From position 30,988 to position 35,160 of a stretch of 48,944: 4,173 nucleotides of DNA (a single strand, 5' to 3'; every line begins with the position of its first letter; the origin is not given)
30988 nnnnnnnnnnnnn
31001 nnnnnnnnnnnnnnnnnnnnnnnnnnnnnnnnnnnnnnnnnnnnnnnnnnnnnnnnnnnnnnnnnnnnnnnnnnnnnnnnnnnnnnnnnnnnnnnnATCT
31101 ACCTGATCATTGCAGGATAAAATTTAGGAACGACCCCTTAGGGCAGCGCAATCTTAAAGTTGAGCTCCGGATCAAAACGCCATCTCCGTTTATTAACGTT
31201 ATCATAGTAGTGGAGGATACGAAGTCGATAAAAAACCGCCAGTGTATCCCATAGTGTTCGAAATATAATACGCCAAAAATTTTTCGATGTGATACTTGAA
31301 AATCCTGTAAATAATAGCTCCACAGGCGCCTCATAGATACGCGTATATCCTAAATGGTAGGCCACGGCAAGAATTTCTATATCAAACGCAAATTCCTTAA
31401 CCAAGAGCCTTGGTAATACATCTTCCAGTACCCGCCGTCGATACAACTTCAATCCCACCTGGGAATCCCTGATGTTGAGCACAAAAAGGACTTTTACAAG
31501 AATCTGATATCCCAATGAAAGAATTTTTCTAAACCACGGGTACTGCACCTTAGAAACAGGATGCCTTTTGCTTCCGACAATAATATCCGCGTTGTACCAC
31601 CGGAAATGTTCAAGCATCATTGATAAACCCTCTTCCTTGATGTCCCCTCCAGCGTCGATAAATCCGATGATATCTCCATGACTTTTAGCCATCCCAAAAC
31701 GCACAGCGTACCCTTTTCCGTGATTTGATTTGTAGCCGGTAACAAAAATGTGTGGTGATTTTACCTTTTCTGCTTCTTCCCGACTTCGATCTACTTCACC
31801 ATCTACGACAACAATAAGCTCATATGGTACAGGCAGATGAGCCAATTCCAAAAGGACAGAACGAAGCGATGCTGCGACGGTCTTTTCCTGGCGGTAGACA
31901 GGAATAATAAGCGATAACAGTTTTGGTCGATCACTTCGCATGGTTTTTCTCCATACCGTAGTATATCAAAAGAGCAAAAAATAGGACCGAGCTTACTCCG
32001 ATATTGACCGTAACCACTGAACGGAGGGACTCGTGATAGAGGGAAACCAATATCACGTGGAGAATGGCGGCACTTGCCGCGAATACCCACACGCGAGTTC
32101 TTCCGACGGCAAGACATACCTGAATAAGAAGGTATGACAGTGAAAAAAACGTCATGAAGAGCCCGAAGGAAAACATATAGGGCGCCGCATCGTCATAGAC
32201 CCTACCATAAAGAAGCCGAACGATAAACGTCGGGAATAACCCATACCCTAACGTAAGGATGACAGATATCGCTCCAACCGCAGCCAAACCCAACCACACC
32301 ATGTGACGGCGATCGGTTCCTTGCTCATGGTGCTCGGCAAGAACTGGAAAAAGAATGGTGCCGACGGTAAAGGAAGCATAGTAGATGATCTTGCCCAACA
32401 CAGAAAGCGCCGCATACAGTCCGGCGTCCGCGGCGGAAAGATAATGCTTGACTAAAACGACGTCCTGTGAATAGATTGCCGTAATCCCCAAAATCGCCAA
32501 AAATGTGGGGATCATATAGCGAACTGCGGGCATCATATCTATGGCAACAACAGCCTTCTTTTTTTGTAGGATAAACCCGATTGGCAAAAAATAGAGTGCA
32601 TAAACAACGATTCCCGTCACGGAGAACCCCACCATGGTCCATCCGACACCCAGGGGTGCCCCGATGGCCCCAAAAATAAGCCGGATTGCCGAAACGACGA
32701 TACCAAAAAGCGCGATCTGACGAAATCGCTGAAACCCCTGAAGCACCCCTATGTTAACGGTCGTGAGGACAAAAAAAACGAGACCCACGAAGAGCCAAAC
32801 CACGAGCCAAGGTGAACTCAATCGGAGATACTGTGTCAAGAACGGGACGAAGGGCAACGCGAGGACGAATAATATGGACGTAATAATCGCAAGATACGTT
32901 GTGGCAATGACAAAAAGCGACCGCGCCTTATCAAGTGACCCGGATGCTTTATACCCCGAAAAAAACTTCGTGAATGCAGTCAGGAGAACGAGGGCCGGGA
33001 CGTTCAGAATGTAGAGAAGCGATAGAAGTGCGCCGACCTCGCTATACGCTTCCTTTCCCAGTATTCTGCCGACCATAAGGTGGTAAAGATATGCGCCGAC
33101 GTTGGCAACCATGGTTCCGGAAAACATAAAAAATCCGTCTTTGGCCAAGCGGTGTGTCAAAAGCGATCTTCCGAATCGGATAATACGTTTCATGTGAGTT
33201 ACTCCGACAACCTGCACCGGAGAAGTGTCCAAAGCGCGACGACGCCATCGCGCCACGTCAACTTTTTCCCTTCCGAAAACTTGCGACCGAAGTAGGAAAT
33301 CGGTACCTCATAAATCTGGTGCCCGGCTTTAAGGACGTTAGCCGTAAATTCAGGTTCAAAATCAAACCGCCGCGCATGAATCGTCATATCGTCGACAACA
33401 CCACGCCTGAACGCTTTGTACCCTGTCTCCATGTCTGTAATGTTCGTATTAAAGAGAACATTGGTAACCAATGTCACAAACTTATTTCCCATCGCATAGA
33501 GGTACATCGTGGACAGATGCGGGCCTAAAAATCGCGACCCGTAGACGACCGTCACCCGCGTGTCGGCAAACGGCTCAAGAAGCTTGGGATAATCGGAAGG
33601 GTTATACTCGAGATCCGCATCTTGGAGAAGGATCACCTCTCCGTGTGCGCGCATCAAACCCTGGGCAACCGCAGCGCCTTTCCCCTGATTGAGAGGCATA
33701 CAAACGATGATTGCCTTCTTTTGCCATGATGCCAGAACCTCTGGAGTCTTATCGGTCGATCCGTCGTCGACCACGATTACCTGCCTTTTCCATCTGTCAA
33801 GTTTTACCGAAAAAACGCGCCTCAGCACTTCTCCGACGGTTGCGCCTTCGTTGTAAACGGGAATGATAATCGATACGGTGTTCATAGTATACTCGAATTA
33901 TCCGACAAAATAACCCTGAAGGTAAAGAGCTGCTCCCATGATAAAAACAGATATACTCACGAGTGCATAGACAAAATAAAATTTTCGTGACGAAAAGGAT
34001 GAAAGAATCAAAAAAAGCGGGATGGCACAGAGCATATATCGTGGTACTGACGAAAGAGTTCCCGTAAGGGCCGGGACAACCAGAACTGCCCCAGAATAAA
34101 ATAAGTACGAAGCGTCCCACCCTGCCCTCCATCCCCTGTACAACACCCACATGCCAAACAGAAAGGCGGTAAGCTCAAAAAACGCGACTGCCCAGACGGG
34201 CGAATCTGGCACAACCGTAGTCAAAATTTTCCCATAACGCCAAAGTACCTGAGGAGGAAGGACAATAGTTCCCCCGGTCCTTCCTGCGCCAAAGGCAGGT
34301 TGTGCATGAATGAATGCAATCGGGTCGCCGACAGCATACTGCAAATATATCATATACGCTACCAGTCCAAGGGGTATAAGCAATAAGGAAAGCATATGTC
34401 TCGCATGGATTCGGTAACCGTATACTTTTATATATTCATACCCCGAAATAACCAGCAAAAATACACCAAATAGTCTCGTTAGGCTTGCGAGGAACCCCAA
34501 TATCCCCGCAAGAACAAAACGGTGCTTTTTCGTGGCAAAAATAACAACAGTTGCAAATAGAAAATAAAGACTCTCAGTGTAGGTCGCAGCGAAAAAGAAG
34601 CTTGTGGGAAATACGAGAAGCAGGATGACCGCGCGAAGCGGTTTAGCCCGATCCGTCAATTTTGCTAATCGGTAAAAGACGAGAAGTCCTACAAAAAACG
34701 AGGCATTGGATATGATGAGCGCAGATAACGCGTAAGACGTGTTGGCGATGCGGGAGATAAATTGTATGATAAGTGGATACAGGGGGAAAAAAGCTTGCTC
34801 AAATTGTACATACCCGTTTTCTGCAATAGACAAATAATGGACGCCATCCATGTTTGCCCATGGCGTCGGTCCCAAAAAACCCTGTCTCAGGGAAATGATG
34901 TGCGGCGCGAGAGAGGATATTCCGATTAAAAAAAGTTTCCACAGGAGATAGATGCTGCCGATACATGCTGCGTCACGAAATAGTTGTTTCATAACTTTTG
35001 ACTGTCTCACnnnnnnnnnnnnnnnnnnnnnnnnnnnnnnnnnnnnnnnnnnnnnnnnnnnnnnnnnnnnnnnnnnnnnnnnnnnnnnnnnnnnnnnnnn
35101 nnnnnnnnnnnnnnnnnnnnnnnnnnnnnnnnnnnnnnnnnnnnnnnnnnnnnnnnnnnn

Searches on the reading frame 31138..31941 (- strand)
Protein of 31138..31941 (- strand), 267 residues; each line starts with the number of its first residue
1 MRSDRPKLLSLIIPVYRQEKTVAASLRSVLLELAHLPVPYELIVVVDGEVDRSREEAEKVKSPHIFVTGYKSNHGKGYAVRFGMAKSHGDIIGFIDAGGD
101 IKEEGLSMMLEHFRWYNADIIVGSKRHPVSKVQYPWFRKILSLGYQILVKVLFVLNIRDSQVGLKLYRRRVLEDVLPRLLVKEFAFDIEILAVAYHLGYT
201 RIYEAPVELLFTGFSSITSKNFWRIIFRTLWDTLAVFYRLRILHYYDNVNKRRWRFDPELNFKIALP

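Call 6: search_protein_families(library=pfam, proteins=[window:31138-31941:-], max_evalue=0.01)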
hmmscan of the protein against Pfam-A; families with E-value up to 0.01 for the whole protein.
window:31138-31941:- (267 aa): 3 families
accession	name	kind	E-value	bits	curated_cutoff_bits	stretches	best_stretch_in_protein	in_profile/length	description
PF00535.33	Glycos_transf_2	-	1.2e-21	77.8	23.3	1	10-175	1-167/168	Glycosyl transferase family 2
PF13641.12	Glyco_tranf_2_3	-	0.0057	17.1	27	1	6-97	1-95/230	Glycosyltransferase like family 2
PF10111.15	Glyco_tranf_2_2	-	0.0085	16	27.3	0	10-99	1-92/276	Glycosyltransferase like family 2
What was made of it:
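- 31138..31941 (-): Second ArnC/PpgS-like GT2, last gene of the block conserved across Microgenomates. Glycos_transf_2 at 1.2e-21 (call 6).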

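Call 49: search_protein_families(library=ncbifam, proteins=[window:31138-31941:-], max_evalue=0.00001)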
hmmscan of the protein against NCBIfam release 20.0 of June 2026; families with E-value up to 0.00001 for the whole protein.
window:31138-31941:- (267 aa): 10 families
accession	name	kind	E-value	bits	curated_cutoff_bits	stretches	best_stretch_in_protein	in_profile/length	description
NF058614.1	PPMAGASynPpgS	equivalog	4.7e-13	49.1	370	1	11-217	4-204/226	polyprenyl-phospho-N-acetylgalactosaminyl synthase PpgS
NF007986.1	PRK10714.1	equivalog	1.2e-10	40.9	529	1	8-194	7-188/316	undecaprenyl-phosphate 4-deoxy-4-formamido-L-arabinose transferase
TIGR03937.1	PgaC_IcaA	equivalog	3.9e-10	39.3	422.3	1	6-114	44-151/407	poly-beta-1,6-N-acetyl-D-glucosamine synthase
NF007482.0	PRK10073.1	equivalog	6e-09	35.3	423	1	7-110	6-107/334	glycosyltransferase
NF010496.0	PRK13915.1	equivalog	2e-08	33.7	262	1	7-97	31-125/307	glucosyl-3-phosphoglycerate synthase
NF041875.1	EPS_EpsD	equivalog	9.5e-08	31.8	370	1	9-138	1-129/325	exopolysaccharide biosynthesis glycosyltransferase EpsD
TIGR04283.1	glyco_like_mftF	equivalog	6.2e-07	29.2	182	1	9-107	1-91/221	TIGR04283 family arsenosugar biosynthesis glycosyltransferase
TIGR04182.1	glyco_TIGR04182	equivalog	3.4e-06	26.7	325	1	12-194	5-175/293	S-layer glycoprotein N-glycosyltransferase AglJ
NF047683.1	TeichurnBiosyTuaG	equivalog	3.9e-06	26.7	400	1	7-112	6-110/252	teichuronic acid biosynthesis protein TuaG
TIGR03111.1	glyc2_xrt_Gpos1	hypoth_equivalog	9.9e-06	24.6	363.95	0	9-114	51-157/439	TIGR03111 family XrtG-associated glycosyltransferase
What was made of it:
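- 31138..31941 (-): PpgS 4.7e-13 and ArnC 1.2e-10 (call 49).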

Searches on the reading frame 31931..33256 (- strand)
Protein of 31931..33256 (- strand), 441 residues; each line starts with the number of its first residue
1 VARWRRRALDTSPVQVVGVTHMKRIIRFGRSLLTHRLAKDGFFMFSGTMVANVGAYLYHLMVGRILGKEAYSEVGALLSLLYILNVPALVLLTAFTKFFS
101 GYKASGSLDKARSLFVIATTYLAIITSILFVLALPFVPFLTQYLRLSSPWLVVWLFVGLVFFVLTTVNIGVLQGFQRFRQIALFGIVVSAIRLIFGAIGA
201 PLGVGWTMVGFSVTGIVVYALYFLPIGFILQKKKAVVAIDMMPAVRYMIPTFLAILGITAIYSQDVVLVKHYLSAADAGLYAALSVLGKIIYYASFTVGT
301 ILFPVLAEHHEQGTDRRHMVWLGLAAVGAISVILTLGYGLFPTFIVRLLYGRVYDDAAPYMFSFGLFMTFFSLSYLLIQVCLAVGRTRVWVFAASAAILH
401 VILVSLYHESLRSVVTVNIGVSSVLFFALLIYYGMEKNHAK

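Call 6: search_protein_families(library=pfam, proteins=[window:31931-33256:-], max_evalue=0.01)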
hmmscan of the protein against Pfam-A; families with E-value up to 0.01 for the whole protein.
window:31931-33256:- (441 aa): 0 families

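Call 11: search_protein_families(library=ncbifam, proteins=[window:31931-33256:-], max_evalue=0.1)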
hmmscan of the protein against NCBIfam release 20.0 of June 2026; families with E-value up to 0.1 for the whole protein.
window:31931-33256:- (441 aa): 0 families

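Call 48: search_protein_families(library=pfam, proteins=[window:31931-33256:-], max_evalue=10)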
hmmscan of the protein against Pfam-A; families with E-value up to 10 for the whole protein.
window:31931-33256:- (441 aa): 1 family
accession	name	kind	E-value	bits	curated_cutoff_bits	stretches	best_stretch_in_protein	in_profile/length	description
PF01554.23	MatE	-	0.16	12.1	24.9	1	57-197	15-160/161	MatE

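Call 80: search_solved_structures(query=A5, max_evalue=10, show_alignments=0)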
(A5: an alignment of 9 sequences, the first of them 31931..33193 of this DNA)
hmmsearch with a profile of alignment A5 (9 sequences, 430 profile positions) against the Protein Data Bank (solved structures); distinct sequences matched with E-value up to 10: 13.
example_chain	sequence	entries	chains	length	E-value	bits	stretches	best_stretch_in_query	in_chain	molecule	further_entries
4mlb_A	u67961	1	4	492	0.00085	21.7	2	134-240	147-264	PF0708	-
6hfb_A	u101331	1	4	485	0.00088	21.6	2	134-240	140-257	Uncharacterized protein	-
6tpg_A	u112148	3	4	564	0.011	18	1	253-388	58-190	Orexin receptor type 2,GlgA glycogen synthase,Hypocretin receptor-2 | Orexin receptor type 2,GlgA glycogen synthase,Orexin receptor type 2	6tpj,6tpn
21ci_A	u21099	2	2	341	0.034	16.4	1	262-388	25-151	Orexin receptor type 2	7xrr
6m9t_A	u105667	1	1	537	0.24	13.6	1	272-370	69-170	Prostaglandin E2 receptor EP3 subtype, Endolysin chimera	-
8gdc_R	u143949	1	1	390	0.31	13.2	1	271-370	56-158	Prostaglandin E2 receptor EP3 subtype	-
6ak3_B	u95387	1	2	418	2.3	10.4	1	271-371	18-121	Prostaglandin E2 receptor EP3 subtype,Soluble cytochrome b562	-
7wu9_R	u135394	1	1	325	2.5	10.2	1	271-371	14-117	Prostaglandin E2 receptor EP3 subtype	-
7l1u_R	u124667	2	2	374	2.9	10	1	262-388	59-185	Hypocretin receptor type 2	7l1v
7sqo_R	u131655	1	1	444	3.3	9.8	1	262-388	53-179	Orexin receptor type 2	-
4s0v_A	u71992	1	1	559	3.9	9.6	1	262-388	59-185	Human Orexin receptor type 2 fusion protein to P. abysii Glycogen Synthase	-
5wqc_A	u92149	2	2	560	3.9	9.6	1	262-388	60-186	Orexin receptor type 2,GlgA glycogen synthase,Orexin receptor type 2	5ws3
7sr8_R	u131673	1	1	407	4.4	9.4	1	262-388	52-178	Hypocretin receptor type 2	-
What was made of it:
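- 31931..33256 (-): Wzx-type MOP-family flippase. It is not a GT-C. The best PDB relative by profile is PfMATE at 8.5e-4 (call 80).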

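Call 81: search_protein_families(library=pfam, alignment_id=A5, max_evalue=0.1)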
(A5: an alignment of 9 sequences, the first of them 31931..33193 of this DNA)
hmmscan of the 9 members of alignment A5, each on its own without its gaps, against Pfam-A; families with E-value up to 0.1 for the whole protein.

A. member 1, window:31931-33193:- (420 aa): 0 families

B. families by the number of members that match (of 9 scanned): 3 families
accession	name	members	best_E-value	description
PF13440.11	Polysacc_synt_3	6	4e-17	Polysaccharide biosynthesis protein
PF01943.22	Polysacc_synt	5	1.9e-12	Polysaccharide biosynthesis protein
PF01554.23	MatE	2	0.00032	MatE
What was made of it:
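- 31931..33256 (-): 6 of 9 syntenic homologues hit Polysacc_synt_3 (best 4e-17) and 5 of 9 hit Polysacc_synt (call 81).
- Flippase: the Wzx family assignment (calls 80, 81).
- Tried and rejected: The 441-aa polytopic protein as a GT-C. I considered this and rejected it: it is a Wzx-type flippase (calls 80, 81).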

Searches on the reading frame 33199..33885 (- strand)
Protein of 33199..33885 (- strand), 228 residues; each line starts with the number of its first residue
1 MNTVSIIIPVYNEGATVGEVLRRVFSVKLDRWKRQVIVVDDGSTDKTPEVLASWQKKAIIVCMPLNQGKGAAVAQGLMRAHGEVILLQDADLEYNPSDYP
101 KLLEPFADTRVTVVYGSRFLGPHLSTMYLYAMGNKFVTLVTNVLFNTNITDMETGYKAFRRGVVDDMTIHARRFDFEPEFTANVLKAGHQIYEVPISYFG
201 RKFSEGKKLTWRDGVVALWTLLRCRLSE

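Call 6: search_protein_families(library=pfam, proteins=[window:33199-33885:-], max_evalue=0.01)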
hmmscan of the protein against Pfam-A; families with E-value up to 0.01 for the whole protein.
window:33199-33885:- (228 aa): 4 families
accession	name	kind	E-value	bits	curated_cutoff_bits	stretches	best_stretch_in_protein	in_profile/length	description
PF00535.33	Glycos_transf_2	-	3e-31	109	23.3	1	5-166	1-166/168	Glycosyl transferase family 2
PF10111.15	Glyco_tranf_2_2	-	1.3e-06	28.5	27.3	1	5-98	1-98/276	Glycosyltransferase like family 2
PF13641.12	Glyco_tranf_2_3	-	6.6e-06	26.7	27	1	4-160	3-146/230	Glycosyltransferase like family 2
PF13704.12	Glyco_tranf_2_4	-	0.0033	18.3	27.5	1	34-83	20-73/98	Glycosyl transferase family 2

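Call 49: search_protein_families(library=ncbifam, proteins=[window:33199-33885:-], max_evalue=0.00001)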
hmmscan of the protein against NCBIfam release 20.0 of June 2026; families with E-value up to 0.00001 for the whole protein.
window:33199-33885:- (228 aa): 17 families
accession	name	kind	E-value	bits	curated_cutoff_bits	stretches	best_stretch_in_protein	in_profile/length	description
TIGR04182.1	glyco_TIGR04182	equivalog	4.2e-35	121.5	325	1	4-223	2-216/293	S-layer glycoprotein N-glycosyltransferase AglJ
NF058614.1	PPMAGASynPpgS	equivalog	2.5e-19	69.6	370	1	4-225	2-224/226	polyprenyl-phospho-N-acetylgalactosaminyl synthase PpgS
NF007986.1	PRK10714.1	equivalog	3.9e-19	68.8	529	1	2-208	6-210/316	undecaprenyl-phosphate 4-deoxy-4-formamido-L-arabinose transferase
NF041391.1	DPhHxTase_Halo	equivalog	9.5e-19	67.2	375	1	10-202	3-187/213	dolichyl-phosphate hexose transferase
TIGR03937.1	PgaC_IcaA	equivalog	1.2e-15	57.4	422.3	1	2-97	45-141/407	poly-beta-1,6-N-acetyl-D-glucosamine synthase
NF007482.0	PRK10073.1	equivalog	3.3e-15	55.9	423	1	2-104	6-108/334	glycosyltransferase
TIGR04283.1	glyco_like_mftF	equivalog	3.6e-15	56.1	182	1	4-134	1-126/221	TIGR04283 family arsenosugar biosynthesis glycosyltransferase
TIGR03965.1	mycofact_glyco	equivalog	9.6e-15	54.4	280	1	2-116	74-189/467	mycofactocin biosynthesis glycosyltransferase MftF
NF010496.0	PRK13915.1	equivalog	1.5e-14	53.8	262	1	2-114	31-151/307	glucosyl-3-phosphoglycerate synthase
NF041875.1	EPS_EpsD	equivalog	1.6e-14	54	370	1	4-117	1-115/325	exopolysaccharide biosynthesis glycosyltransferase EpsD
NF047588.1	GlcsyltransPgfSStrep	equivalog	3e-13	49.7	500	1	4-167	3-167/308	glycosyltransferase PgfS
NF047683.1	TeichurnBiosyTuaG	equivalog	4.9e-11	42.8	400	1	3-104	7-109/252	teichuronic acid biosynthesis protein TuaG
TIGR03111.1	glyc2_xrt_Gpos1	hypoth_equivalog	2.7e-09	36.3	363.95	1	3-104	50-154/439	TIGR03111 family XrtG-associated glycosyltransferase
NF038302.1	EPS_HpsE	equivalog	5.4e-08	32.2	300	1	4-91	3-96/307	hormogonium polysaccharide biosynthesis glycosyltransferase HpsE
TIGR04242.1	nodulat_NodC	equivalog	5.4e-07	28.9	550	1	3-116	49-166/395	chitooligosaccharide synthase NodC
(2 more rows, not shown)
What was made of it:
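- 33199..33885 (-): GT2 of the polyprenyl-phosphate-sugar synthase type (ArnC/DPM1/AglJ/PpgS-like), without TM helices. NCBIfam AglJ 4e-35, PpgS 2.5e-19, ArnC 3.9e-19 (call 49).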

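Call 50: search_solved_structures(query=window:33199-33885:-, max_evalue=0.00001)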
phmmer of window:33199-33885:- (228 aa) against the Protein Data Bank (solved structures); distinct sequences matched with E-value up to 0.00001: 20.
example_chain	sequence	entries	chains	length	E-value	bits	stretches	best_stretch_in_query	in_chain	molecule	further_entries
9bhc_C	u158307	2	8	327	7.5e-17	65.2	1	3-222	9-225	Undecaprenyl-phosphate 4-deoxy-4-formamido-L-arabinose transferase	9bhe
8vxh_A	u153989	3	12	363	1e-16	64.7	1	3-222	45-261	Undecaprenyl-phosphate 4-deoxy-4-formamido-L-arabinose transferase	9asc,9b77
9hwj_A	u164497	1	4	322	4.7e-16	62.5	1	3-222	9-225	Undecaprenyl-phosphate 4-deoxy-4-formamido-L-arabinose transferase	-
5mlz_A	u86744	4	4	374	1e-14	58.2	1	4-206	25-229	Dolichol monophosphate mannose synthase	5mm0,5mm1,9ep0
6p61_A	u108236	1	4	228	1.9e-10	44.2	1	3-107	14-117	Glycosyltransferase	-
6yv7_B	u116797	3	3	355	2.6e-09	40.5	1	4-97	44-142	Glycosyl transferase, family 2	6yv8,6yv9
6yv7_A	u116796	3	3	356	2.6e-09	40.5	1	4-97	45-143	Glycosyl transferase, family 2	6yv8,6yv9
5eke_A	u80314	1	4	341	2e-07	34.3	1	4-118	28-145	Uncharacterized glycosyltransferase sll0501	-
5ekp_C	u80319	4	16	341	2e-07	34.3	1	4-118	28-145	Uncharacterized glycosyltransferase sll0501 | Glycosyltransferase sll0501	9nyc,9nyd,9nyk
9nye_A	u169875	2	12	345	2.1e-07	34.3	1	4-118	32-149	Glycosyltransferase sll0501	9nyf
4y6n_A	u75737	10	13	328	6.5e-07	32.7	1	3-105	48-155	Glucosyl-3-phosphoglycerate synthase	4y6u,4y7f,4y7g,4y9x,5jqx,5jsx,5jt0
3e25_A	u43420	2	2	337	6.9e-07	32.6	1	3-105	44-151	Putative uncharacterized protein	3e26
4ddz_A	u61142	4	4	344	7.2e-07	32.5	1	3-105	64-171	GLUCOSYL-3-PHOSPHOGLYCERATE SYNTHASE (GpgS) | Glucosyl-3-phosphoglycerate synthase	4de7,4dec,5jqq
3ckj_A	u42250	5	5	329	8.3e-07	32.3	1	3-105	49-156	Putative uncharacterized protein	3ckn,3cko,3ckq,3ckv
9omj_A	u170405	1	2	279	1e-06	32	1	4-125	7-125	Glycosyltransferase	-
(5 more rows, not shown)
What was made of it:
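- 33199..33885 (-): PDB ArnC 7.5e-17 and Pyrococcus Dol-P-Man synthase 1e-14, over the whole catalytic domain (call 50).
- Donor-making enzymes: four GT2s in the window are closest to ArnC, Dol-P-Man synthase, AglJ and PpgS (calls 49, 50).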

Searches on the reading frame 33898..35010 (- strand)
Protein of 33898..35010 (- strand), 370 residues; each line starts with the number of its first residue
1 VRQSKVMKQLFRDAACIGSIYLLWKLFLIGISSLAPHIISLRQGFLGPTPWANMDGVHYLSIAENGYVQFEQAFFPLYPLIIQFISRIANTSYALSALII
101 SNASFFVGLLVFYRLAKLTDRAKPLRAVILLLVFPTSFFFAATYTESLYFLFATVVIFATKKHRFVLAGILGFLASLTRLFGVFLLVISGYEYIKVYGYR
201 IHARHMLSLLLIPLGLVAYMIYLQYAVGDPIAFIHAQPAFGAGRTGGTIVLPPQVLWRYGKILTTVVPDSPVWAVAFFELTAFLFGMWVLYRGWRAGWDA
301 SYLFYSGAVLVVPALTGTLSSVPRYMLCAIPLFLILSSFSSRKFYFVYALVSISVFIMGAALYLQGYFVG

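Call 6: search_protein_families(library=pfam, proteins=[window:33898-35010:-], max_evalue=0.01)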
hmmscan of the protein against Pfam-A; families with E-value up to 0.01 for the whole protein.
window:33898-35010:- (370 aa): 1 family
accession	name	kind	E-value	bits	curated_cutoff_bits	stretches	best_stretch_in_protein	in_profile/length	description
PF04188.19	Mannosyl_trans2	-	8.3e-09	35.7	22.4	1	53-185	60-205/443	Mannosyltransferase (PIG-V)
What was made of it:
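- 33898..35010 (-): PIG-V-like GT-C, the eighth GT-C of the window. Pfam Mannosyl_trans2 (PIG-V) at 8.3e-9, 35.7 bits against a cutoff of 22.4 (call 6).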

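Call 48: search_protein_families(library=pfam, proteins=[window:33898-35010:-], max_evalue=10)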
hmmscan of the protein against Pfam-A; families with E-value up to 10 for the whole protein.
window:33898-35010:- (370 aa): 1 family
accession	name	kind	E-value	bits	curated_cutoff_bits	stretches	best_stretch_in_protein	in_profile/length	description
PF04188.19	Mannosyl_trans2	-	8.3e-09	35.7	22.4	1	53-185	60-205/443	Mannosyltransferase (PIG-V)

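Call 49: search_protein_families(library=ncbifam, proteins=[window:33898-35010:-], max_evalue=0.00001)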
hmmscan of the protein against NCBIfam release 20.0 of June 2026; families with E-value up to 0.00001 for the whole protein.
window:33898-35010:- (370 aa): 0 families
